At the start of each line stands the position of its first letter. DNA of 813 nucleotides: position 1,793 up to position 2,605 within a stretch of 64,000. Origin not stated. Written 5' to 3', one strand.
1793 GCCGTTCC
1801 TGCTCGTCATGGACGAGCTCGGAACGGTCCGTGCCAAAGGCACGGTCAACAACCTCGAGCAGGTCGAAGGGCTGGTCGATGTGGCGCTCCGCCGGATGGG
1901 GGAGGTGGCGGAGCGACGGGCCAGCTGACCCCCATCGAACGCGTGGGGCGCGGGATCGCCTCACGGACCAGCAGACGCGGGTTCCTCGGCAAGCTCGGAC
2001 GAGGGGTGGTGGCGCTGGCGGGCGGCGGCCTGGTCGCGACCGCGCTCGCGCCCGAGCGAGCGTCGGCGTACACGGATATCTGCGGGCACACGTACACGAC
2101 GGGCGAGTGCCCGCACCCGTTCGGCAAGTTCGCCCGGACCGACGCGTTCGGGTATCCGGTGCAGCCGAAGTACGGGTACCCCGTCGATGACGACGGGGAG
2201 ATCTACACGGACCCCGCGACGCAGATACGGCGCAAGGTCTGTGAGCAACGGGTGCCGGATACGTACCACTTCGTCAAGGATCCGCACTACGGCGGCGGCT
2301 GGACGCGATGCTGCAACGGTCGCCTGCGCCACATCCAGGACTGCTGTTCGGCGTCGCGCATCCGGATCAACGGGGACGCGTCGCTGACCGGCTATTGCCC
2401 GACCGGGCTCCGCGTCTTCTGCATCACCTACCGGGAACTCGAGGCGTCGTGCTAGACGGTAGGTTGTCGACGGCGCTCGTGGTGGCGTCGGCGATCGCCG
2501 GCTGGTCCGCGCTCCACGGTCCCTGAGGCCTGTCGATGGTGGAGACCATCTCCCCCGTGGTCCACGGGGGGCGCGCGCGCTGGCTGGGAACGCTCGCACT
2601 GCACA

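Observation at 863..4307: Mau-type maturation genes around a light-chain homologue, with no heavy chain, MauG or amicyanin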

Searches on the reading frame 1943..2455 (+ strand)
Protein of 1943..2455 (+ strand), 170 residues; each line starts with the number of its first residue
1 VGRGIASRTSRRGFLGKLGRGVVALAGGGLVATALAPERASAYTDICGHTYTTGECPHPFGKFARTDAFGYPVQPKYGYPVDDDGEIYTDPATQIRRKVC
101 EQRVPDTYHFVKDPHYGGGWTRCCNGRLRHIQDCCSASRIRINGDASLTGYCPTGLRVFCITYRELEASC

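Call 3: search_protein_families(library=pfam, proteins=[window:1943-2455:+], max_evalue=0.1)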
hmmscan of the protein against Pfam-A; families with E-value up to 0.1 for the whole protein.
window:1943-2455:+ (170 aa): 2 families
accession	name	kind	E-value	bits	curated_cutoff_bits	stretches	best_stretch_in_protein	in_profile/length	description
PF06197.19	DUF998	-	0.065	13.3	30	1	8-58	63-105/184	Protein of unknown function (DUF998)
PF20173.3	ZnF_RZ-type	-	0.077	13.1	27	0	40-60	9-29/54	RZ type zinc finger domain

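Call 4: search_protein_families(library=ncbifam, proteins=[window:1943-2455:+], max_evalue=0.1)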
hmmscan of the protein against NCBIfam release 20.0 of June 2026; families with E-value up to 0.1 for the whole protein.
window:1943-2455:+ (170 aa): 3 families
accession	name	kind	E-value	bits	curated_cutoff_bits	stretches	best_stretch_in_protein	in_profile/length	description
TIGR01409.1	TAT_signal_seq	domain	0.01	16.1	16.7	1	9-42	1-29/29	twin-arginine translocation signal domain-containing protein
TIGR02659.1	TTQ_MADH_Lt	equivalog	0.058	13.2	196.85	1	1-26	14-39/186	methylamine dehydrogenase (amicyanin) small subunit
NF038009.1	TatB_1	subfamily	0.071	13.4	100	0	9-45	14-50/70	twin-arginine translocation system-associated protein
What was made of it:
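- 1943..2068 (+): Twin-arginine (Tat) leader of the cargo protein (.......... ... ASA|Y). It is MauA-like, including the segment before the RR motif. TIGR01409 scores 16.1 bits against a cutoff of 16.7 (call 4).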

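Call 7: search_solved_structures(query=window:1943-2455:+, max_evalue=10, show_alignments=3)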
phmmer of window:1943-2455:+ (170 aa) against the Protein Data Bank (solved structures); distinct sequences matched with E-value up to 10: 1.
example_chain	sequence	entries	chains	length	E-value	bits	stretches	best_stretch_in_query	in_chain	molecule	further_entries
9fzd_A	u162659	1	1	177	0.75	12.9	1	68-110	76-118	Outer membrane protein A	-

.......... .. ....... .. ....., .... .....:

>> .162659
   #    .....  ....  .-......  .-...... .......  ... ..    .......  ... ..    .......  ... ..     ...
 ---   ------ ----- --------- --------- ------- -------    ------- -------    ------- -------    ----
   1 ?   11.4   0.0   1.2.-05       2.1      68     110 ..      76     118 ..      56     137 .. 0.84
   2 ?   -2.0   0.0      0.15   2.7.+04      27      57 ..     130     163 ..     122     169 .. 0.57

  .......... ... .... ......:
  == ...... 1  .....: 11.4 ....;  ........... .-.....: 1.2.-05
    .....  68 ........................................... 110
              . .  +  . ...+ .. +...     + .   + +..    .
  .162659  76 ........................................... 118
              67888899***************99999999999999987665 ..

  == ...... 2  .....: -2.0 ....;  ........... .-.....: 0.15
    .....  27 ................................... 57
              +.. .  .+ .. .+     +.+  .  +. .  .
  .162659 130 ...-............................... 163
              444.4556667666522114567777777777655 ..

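Call 8: find_homologous_proteins(query=window:1943-2455:+, max_evalue=0.001)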
Query window:1943-2455:+ (170 aa): 835 proteins with E <= 0.001 among 1012 candidates; the best 120 are listed.
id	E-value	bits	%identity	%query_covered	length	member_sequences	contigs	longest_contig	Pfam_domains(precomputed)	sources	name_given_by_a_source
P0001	2.2e-109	381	96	99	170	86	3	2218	-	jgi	jgi:hypothetical protein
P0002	1.4e-90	320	82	99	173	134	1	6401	-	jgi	jgi:hypothetical protein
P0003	4.5e-90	318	89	88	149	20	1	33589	-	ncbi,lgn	-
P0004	9.3e-89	314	81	99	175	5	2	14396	-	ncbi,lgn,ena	-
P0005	3.8e-88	312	79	99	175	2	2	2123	-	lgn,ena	-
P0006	4.6e-88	312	79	99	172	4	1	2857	-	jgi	jgi:hypothetical protein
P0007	8.4e-84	298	76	99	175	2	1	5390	-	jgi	jgi:hypothetical protein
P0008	7.3e-83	295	83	88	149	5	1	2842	-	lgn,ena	-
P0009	2.5e-82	293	74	99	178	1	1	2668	-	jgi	jgi:hypothetical protein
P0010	3.3e-80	286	72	99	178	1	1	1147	-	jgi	jgi:hypothetical protein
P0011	5.6e-80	286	71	99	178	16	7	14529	-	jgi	jgi:hypothetical protein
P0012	5.8e-80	285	71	99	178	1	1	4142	-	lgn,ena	-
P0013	9.9e-80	285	71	99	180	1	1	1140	-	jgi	-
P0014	1.6e-79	284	71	99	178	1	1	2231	-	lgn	-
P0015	4.3e-79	283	73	99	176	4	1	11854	-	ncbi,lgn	ncbi:MAG TPA: hypothetical protein VH989_07990 [Actinomycetota bacterium]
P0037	6.2e-77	276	69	100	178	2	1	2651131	-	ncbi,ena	-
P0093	9.5e-73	262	67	99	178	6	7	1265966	-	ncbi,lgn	-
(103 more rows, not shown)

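Call 10: search_solved_structures(query=A1, max_evalue=10, show_alignments=4)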
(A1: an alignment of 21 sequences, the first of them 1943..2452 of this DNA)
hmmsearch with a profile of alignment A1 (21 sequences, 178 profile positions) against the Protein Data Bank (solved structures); distinct sequences matched with E-value up to 10: 1.
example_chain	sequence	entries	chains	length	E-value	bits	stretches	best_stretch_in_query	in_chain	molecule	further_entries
1trq_A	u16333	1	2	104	1.1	12.4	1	48-105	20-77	RIBONUCLEASE T1 ISOZYME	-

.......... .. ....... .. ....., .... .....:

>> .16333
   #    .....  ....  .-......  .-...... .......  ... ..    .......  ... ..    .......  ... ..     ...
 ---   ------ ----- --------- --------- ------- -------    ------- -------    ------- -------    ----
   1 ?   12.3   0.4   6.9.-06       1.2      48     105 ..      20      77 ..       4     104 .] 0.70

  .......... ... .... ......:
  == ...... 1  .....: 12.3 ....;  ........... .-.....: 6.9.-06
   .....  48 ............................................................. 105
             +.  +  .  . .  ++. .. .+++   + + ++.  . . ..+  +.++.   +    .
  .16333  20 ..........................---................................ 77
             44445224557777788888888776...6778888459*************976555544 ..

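Call 13: find_encoding_contigs(protein=P0037, flank=10000, max_places=2)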
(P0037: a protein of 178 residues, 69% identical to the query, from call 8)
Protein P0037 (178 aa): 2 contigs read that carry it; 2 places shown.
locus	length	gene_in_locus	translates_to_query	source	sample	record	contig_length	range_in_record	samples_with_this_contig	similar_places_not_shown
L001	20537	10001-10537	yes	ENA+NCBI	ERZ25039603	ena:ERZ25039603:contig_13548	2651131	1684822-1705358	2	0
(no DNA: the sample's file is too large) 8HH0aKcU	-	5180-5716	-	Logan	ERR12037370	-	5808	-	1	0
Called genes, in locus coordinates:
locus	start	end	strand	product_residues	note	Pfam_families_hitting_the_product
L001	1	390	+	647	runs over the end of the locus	PF02518:HATPase_c, PF00204:DNA_gyraseB, PF01751:Toprim, PF00986:DNA_gyraseB_C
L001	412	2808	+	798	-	PF00521:DNA_topoisoIV, PF03989:DNA_gyraseA_C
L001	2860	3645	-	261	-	PF01551:Peptidase_M23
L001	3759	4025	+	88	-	-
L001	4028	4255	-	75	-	-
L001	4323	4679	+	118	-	PF12089:DUF3566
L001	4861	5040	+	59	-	-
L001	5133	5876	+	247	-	PF00583:Acetyltransf_1 (weak)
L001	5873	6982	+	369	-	PF02746:MR_MLE_N, PF13378:MR_MLE_C, PF26685:DUF8230_C (weak)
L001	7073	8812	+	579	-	PF11832:DUF3352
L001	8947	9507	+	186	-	-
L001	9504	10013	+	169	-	-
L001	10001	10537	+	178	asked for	-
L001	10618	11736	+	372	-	PF07291:MauE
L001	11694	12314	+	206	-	-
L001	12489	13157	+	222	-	PF13539:Peptidase_M15_4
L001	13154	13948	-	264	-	PF01551:Peptidase_M23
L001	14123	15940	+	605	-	-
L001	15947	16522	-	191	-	-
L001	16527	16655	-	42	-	-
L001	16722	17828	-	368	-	PF07995:GSDH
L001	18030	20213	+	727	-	PF01315:Ald_Xan_dh_C, PF02738:MoCoBD_1, PF20256:MoCoBD_2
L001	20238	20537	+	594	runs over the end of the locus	PF02129:Peptidase_S15 (faint), PF05448:AXE1 (faint), PF20434:BD-FAE (faint), PF00561:Abhydrolase_1 (weak), PF00326:Peptidase_S9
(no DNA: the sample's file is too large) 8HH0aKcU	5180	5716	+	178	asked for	-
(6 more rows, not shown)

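Call 14: find_encoding_contigs(protein=P0093, flank=10000, max_places=2)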
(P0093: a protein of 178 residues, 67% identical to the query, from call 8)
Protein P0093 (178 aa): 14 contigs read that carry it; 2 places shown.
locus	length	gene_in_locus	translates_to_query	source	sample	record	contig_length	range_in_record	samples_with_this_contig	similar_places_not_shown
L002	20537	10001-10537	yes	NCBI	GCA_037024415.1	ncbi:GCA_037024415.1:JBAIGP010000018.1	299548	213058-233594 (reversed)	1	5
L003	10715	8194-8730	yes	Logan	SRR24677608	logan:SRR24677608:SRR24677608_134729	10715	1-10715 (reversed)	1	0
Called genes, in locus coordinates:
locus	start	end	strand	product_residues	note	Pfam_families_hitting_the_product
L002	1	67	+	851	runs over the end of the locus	PF17900:Peptidase_M1_N, PF01433:Peptidase_M1, PF11838:ERAP1_C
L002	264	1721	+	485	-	PF00171:Aldedh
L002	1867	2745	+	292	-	PF02900:LigB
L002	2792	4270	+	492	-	PF00324:AA_permease, PF13520:AA_permease_2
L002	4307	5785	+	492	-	PF00282:Pyridoxal_deC, PF00266:Aminotran_5 (weak)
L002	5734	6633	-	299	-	PF13714:PEP_mutase, PF00463:ICL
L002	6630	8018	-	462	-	PF03972:MmgE_PrpD_N, PF19305:MmgE_PrpD_C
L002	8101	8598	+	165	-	PF00731:AIRC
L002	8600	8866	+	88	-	-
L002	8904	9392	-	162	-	PF00027:cNMP_binding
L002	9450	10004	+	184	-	-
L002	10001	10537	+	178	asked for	-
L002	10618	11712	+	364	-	PF07291:MauE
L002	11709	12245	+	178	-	-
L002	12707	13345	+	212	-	-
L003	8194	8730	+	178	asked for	-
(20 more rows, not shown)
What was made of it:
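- Gene callers start the protein at MVET (calls 13, 14).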

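Call 18: predict_structure(alignment_id=A1)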
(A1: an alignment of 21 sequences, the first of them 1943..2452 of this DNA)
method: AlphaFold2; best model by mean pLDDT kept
length: 170 residues; sequences in the alignment: 21
mean_pLDDT: 58.3   pTM: 0.54
mean pLDDT of the five models: 58.3, 57.2, 46.3, 45.9, 40.0
residues with pLDDT >= 90: 0; 70-90: 45; 50-70: 76; < 50: 49
segments of 3 or more residues with pLDDT < 50: 1-33, 35-44, 49-54
pLDDT, mean of each block of 10 residues (from residue 1): 36 43 41 42 46 49 58 59 58 62 77 75 69 78 59 75 66
secondary structure, 60 per line:
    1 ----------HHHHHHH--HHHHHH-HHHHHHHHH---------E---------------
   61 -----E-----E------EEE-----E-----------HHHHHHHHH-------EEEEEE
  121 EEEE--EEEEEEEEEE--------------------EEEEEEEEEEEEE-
elements in order: H11-17 H20-25 H27-35 E79-81 H99-107 E115-124 E127-136 E157-169

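Call 19: search_protein_representatives(alignment_id=A1)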
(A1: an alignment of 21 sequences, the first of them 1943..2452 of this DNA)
Query: 21 sequences, 178 profile positions. Proteins with E-value up to 0.001 (for the whole library): 225; up to 1e-10: 115; up to 1e-30: 15. The best 150 are listed.
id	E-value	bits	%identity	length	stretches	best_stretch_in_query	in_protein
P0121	2.0e-76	272.2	-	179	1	5-178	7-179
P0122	2.3e-55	203.6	-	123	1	1-123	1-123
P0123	6.1e-54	199.0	-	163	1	39-146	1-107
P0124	1.1e-48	181.9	-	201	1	1-100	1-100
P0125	9.1e-45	169.1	-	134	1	1-94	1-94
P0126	2.5e-42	161.2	-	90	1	89-178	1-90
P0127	4.4e-37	144.1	-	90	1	8-87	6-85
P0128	6.5e-37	143.5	-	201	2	9-98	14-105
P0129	1.4e-36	142.4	-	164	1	13-95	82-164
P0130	1.8e-36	142.1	-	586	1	45-146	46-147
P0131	7.4e-36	140.1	-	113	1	33-115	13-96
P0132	7.1e-35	136.9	-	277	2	15-94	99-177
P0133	3.5e-33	131.4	-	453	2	85-178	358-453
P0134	1.0e-32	129.8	-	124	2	101-178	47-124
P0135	5.2e-32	127.6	-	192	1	32-122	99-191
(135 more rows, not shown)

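Call 21: find_related_loci(query=A1, collection=genome_contigs, flank=8000)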
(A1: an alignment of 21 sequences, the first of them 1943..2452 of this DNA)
Query A1 (170 aa) in genome_contigs; peptide patterns used: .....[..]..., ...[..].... (x = any residue, [..] = any of these).
165 stretches matched a pattern; 143 encode a relative of the query (tblastn E <= 1e-3); the best 80 are kept; 80 distinct loci.
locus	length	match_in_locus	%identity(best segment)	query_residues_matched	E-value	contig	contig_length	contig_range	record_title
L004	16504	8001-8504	98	3-170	5e-110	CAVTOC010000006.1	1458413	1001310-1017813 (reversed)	MAG: uncultured Actinomycetes bacterium isolate MFD00822.bin.2.15 genome assembly, contig: contig_56632, whole genome sh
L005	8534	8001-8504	89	3-170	3e-101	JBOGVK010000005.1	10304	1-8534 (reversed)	MAG: Actinomycetota bacterium isolate TC-S_metawrap_bin.157 k127_3532655, whole genome shotgun sequence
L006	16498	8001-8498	86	5-170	3e-96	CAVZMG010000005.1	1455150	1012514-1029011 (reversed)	MAG: uncultured Actinomycetes bacterium isolate MFD02134.bin.1.239 genome assembly, contig: contig_3430, whole genome sh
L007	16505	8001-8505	95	3-170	2e-93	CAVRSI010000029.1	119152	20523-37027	MAG: uncultured Actinomycetes bacterium isolate MFD08700.bin.2.93 genome assembly, contig: contig_41407, whole genome sh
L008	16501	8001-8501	83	3-170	4e-93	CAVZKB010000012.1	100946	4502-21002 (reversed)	MAG: uncultured Actinomycetes bacterium isolate MFD05442.bin.1.261 genome assembly, contig: contig_45068, whole genome s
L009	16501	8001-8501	83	3-170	5e-91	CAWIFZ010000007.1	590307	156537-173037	MAG: uncultured Actinomycetes bacterium isolate MFD00392.bin.2.48 genome assembly, contig: contig_34169, whole genome sh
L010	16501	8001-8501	81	3-170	1e-89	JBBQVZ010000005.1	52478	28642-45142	MAG: Actinomycetota bacterium isolate Co_metawrap_2025 Cmw_2025_k141_2225465_length_52478_cov_20.9969, whole genome shot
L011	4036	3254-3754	82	3-170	1e-89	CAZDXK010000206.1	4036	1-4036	MAG TPA_asm: uncultured Actinomycetes bacterium isolate SRP136066_co1_143 genome assembly, contig: NODE_42838_length_403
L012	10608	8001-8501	81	3-170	2e-89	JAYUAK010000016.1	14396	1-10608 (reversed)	MAG: Actinomycetota bacterium isolate GFS_6474 GFS_6474_15, whole genome shotgun sequence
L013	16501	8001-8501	80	3-170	3e-88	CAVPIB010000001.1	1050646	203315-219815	MAG: uncultured Actinomycetes bacterium isolate MFD09964.bin.1.67 genome assembly, contig: contig_2264, whole genome sho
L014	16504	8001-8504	79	2-170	2e-88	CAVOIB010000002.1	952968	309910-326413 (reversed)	MAG: uncultured Actinomycetes bacterium isolate MFD10007.bin.1.248 genome assembly, contig: contig_36635, whole genome s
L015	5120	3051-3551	79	3-170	2e-86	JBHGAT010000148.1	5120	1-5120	MAG: Candidatus Velamenicoccus archaeovorus isolate SBS.BIN.93 SBSBIN93_contig_148, whole genome shotgun sequence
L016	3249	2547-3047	74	3-170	1e-83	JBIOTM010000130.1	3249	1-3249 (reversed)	MAG: Actinomycetota bacterium isolate MAG160 k127_268221, whole genome shotgun sequence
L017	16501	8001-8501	74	3-170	3e-81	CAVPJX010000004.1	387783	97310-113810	MAG: uncultured Actinomycetes bacterium isolate MFD10007.bin.1.62 genome assembly, contig: contig_30754, whole genome sh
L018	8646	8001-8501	74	3-170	1e-80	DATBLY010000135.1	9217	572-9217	MAG TPA_asm: Actinomycetota bacterium isolate SMAG_U3984 k141_2328846, whole genome shotgun sequence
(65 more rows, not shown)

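Call 26: fold_search(model_id=the predicted structure, library=pdb)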
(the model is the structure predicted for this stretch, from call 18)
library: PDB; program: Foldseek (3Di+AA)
matches with E <= 10: 123; with E <= 0.001: 0
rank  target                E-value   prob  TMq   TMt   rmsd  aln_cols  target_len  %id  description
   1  2l4v_MODEL_1_A        8.5e-01  0.03  0.19  0.22  14.8       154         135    8  Three Dimensional Structure of Pineapple Cystatin (released 2011-10-26)
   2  4qan_B                1.1e+00  0.06  0.17  0.10  10.9        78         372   12  Crystal structure of a cystatin-like protein (RUMGNA_02398) from Ruminococcus gnavus ATCC 29149 at 2.10 A resolution (released 2014-07-23)
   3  4qan_A                1.5e+00  0.08  0.20  0.11  10.3        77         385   10  Crystal structure of a cystatin-like protein (RUMGNA_02398) from Ruminococcus gnavus ATCC 29149 at 2.10 A resolution (released 2014-07-23)
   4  2gex_B                1.8e+00  0.03  0.17  0.20  11.6        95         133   16  Crystal structure of SnoaL2 a putative hydroxylase from Streptomyces nogalater (released 2006-07-18)
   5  8ibd_I                1.8e+00  0.01  0.13  0.13  21.4       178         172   14  Respiratory complex CI:CIII2, type II, Wild type mouse under cold temperature (released 2024-09-18)
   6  5a60                  2.1e+00  0.06  0.15  0.07   7.0        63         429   19  Crystal structure of full-length E. coli ygiF in complex with tripolyphosphate and two magnesium ions (released 2015-08-05)
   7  4ewf_A                2.4e+00  0.03  0.13  0.09   6.1        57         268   12  The crystal structure of beta-lactamase from Sphaerobacter thermophilus DSM 20745 (released 2012-09-19)
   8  3o0l_B                2.5e+00  0.03  0.14  0.21  14.6        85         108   13  Crystal structure of a Pfam DUF1425 family member (Shew_1734) from Shewanella sp. pv-4 at 1.81 a resolution (released 2010-08-04)
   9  8r2b_B                2.5e+00  0.02  0.16  0.20  12.9       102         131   12  X-ray crystallographic structure of SnoaL2 in complex with the polyketide substrate (released 2024-08-07)
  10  6w3f_A                2.7e+00  0.02  0.14  0.19  12.3        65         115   14  Rd1NTF2_05_I64F_A80G_T94P_D101K_L106W (released 2020-04-15)
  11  6w3f_B                2.7e+00  0.02  0.16  0.22  12.8        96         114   10  Rd1NTF2_05_I64F_A80G_T94P_D101K_L106W (released 2020-04-15)
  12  2lnj_MODEL_1_A        2.9e+00  0.05  0.19  0.19  12.1        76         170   12  Solution Structure of Cyanobacterial PsbP (CyanoP) from Synechocystis sp. PCC 6803 (released 2012-06-06)
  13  9koo_B                2.9e+00  0.02  0.11  0.09  10.7        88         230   17  Ligand binding domain of Pseudomonas Aeruginosa PAO1 chemoreceptor PctA in complex with MHF (released 2025-11-26)
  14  5tph_B                3.1e+00  0.02  0.15  0.19  11.3        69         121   10  Crystal structure of a de novo designed protein homodimer with curved beta-sheet (released 2017-01-25)
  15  3fka_A                3.3e+00  0.09  0.18  0.25   4.3        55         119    9  CRYSTAL STRUCTURE OF A NTF-2 LIKE PROTEIN OF UNKNOWN FUNCTION (SPO1084) FROM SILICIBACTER POMEROYI DSS-3 AT 1.69 A RES (released 2009-02-24)
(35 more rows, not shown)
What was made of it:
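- Tried and rejected: First AlphaFold run: 21 close homologues and the full precursor gave pLDDT 58 and meaningless Foldseek matches (calls 18, 26).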

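Call 96: find_encoding_contigs(protein=P0121, flank=6000, max_places=2)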
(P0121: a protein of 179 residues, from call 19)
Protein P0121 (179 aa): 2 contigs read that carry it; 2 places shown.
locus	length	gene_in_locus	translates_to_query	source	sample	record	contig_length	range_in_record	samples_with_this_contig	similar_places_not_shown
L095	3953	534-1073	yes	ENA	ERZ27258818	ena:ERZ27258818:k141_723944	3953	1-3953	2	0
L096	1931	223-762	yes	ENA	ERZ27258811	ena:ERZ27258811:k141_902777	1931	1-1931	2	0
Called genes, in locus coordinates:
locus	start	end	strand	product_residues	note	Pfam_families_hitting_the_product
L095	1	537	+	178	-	?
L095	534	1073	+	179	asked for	-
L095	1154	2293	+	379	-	PF07291:MauE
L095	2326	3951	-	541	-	?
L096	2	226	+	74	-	?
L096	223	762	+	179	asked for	-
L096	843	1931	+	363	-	?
